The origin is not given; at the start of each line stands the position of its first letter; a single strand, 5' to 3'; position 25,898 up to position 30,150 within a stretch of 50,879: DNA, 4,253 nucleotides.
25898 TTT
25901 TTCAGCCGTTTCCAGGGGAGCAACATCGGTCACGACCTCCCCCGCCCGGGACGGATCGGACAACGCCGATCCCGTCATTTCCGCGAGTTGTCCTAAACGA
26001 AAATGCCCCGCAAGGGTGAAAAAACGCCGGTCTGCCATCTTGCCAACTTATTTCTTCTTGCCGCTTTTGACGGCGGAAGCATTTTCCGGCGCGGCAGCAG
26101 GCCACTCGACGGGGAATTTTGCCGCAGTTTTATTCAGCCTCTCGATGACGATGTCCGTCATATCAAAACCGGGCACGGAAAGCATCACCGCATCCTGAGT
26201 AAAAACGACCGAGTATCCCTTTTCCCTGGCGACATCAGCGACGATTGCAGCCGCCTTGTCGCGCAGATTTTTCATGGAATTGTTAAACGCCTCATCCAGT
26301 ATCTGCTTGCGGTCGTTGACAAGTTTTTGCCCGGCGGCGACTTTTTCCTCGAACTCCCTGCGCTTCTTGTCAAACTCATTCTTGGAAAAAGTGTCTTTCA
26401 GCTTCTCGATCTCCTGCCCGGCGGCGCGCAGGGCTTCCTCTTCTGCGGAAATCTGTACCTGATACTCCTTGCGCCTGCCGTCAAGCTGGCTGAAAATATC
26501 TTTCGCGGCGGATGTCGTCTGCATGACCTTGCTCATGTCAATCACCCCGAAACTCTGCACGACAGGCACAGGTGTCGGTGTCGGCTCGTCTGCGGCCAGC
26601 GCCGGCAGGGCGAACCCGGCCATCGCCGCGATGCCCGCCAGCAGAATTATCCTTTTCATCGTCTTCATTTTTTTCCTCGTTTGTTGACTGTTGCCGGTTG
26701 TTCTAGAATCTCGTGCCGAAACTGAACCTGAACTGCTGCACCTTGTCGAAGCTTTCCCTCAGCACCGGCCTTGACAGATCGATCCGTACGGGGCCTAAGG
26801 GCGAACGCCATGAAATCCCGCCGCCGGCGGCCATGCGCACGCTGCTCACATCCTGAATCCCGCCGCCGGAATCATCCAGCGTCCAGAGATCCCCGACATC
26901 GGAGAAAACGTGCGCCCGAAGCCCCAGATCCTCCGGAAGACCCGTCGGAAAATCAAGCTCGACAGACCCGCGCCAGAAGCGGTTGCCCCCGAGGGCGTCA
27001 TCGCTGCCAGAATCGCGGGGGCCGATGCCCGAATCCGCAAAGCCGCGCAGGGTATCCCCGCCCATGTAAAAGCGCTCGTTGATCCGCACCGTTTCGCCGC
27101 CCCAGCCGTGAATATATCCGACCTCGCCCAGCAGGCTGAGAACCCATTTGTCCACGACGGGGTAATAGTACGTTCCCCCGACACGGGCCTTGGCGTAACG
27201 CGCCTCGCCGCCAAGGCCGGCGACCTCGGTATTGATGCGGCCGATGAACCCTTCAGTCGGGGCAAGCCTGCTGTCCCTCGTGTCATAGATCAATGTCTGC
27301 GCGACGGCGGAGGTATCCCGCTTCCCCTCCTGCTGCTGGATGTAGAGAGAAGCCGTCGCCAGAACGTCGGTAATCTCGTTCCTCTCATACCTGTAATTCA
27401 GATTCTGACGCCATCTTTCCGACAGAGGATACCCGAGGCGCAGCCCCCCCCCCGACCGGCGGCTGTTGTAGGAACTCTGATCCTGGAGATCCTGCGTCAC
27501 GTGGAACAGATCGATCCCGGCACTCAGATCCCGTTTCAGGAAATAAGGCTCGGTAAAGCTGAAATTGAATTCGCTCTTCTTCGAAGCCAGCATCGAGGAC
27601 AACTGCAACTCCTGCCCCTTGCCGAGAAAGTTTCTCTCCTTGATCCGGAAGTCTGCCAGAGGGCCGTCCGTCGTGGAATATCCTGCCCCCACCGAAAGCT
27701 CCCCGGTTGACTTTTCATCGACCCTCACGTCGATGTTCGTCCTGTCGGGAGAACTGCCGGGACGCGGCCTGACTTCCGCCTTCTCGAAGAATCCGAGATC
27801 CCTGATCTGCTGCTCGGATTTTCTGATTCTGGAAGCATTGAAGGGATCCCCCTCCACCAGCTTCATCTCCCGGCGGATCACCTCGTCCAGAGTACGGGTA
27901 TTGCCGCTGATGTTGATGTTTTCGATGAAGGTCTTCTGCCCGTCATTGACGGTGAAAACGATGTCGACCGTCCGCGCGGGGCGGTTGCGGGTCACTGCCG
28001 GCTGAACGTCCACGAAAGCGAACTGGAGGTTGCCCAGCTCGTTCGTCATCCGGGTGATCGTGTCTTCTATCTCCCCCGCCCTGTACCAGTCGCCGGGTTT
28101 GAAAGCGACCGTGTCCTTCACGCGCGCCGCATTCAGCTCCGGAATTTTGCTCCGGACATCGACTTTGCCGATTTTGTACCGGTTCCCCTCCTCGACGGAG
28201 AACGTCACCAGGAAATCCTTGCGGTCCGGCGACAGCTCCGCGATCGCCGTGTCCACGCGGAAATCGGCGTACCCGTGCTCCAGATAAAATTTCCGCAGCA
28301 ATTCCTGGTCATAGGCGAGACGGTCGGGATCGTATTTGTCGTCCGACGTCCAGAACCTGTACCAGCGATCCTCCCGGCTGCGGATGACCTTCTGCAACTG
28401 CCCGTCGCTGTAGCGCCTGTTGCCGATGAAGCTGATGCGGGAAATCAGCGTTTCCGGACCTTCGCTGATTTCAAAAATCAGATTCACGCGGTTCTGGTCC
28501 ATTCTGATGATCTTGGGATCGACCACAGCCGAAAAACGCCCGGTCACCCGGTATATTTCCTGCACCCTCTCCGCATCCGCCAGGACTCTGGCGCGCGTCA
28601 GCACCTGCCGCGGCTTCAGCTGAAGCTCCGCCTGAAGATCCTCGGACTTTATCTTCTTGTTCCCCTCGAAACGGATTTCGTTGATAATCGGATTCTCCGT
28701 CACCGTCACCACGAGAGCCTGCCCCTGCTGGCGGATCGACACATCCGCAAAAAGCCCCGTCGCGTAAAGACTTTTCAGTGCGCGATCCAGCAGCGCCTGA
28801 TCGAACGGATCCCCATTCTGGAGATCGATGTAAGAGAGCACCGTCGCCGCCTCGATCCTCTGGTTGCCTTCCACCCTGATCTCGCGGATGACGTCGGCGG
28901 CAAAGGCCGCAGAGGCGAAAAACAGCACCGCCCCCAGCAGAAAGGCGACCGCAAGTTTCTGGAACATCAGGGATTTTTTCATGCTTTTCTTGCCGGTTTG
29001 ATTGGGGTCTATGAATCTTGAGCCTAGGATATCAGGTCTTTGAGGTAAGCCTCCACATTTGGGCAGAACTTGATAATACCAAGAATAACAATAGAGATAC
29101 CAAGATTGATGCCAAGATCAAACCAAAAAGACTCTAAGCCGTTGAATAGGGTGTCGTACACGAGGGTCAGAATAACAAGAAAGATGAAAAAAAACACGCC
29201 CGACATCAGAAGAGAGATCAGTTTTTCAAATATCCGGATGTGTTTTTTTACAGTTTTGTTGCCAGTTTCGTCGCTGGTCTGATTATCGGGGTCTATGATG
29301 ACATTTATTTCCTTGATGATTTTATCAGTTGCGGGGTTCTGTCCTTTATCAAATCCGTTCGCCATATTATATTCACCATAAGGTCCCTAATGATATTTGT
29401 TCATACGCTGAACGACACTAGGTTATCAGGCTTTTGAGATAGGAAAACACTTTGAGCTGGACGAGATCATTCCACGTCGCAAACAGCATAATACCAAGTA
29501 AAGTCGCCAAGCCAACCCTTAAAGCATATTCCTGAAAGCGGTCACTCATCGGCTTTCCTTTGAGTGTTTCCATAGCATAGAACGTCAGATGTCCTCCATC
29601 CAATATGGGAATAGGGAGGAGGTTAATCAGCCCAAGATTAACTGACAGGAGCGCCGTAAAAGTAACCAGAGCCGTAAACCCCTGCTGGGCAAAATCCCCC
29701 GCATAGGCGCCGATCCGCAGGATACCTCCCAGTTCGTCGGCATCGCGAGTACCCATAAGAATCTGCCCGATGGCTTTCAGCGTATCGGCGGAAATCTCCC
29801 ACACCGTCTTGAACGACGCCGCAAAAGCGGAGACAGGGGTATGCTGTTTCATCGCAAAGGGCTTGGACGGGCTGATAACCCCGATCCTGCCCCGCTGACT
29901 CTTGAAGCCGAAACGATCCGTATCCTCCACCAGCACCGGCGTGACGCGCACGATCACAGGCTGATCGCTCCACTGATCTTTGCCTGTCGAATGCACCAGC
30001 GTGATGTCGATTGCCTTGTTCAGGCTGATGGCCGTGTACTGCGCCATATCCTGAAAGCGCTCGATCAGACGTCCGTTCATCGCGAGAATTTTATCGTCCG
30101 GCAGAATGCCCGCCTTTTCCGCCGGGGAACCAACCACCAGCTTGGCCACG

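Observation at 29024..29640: Gene-regenerating insertion at the rseP 3' end: a new ORF ends in the old rseP terminus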

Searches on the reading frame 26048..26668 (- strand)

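Call 75: search_protein_families(library=pfam, proteins=[window:26048-26668:-], max_evalue=0.00001)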
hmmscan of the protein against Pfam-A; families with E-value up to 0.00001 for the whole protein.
window:26048-26668:- (206 aa): 1 family
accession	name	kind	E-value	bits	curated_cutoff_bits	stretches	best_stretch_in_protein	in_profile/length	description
PF03938.19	OmpH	-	3.3e-22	79.7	32.4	1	40-178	2-141/141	Outer membrane protein (OmpH-like)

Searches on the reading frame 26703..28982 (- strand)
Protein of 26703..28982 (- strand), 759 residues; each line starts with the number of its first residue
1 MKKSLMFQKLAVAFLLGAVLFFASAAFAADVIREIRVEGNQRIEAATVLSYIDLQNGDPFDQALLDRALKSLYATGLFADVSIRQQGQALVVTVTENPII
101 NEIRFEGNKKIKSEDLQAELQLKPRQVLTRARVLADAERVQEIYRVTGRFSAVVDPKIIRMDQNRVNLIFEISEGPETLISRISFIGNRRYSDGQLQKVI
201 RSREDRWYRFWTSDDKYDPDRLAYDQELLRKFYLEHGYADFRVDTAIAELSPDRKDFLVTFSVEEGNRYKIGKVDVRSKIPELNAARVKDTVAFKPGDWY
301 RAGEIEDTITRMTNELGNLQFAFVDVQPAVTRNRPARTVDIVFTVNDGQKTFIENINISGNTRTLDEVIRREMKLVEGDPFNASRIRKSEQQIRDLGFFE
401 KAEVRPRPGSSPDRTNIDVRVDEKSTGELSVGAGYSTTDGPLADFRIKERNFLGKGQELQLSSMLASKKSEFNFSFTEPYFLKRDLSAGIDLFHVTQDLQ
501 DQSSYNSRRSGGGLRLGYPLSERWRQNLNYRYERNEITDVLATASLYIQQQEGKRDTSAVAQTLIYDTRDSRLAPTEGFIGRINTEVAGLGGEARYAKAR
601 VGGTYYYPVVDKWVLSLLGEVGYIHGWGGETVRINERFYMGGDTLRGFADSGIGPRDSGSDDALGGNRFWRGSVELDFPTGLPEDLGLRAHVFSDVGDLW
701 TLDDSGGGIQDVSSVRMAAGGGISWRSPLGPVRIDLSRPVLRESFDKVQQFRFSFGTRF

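Call 75: search_protein_families(library=pfam, proteins=[window:26703-28982:-], max_evalue=0.00001)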
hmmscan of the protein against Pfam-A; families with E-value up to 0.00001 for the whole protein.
window:26703-28982:- (759 aa): 3 families
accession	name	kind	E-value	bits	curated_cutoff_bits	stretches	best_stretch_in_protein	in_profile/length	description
PF01103.29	Omp85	-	4.9e-78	263.3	24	1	451-759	1-325/325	Omp85 superfamily domain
PF07244.20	POTRA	-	2.3e-71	236.9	21.3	5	98-175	1-79/79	Surface antigen variable number repeat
PF08478.15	POTRA_1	-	4.2e-13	49.8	23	0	353-405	3-55/69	POTRA domain, FtsQ-type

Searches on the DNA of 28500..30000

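Call 32: search_rna_families(source=window, start=28500, end=30000, threshold=evalue, max_evalue=1)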
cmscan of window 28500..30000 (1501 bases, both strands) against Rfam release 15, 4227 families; matches with E-value up to 1: 1.
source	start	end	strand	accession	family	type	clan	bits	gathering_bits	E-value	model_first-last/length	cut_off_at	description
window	29285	29319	+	RF01307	sR55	Gene; snRNA; snoRNA; CD-box;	-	17.8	35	0.25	29-63/65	no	Small nucleolar RNA sR55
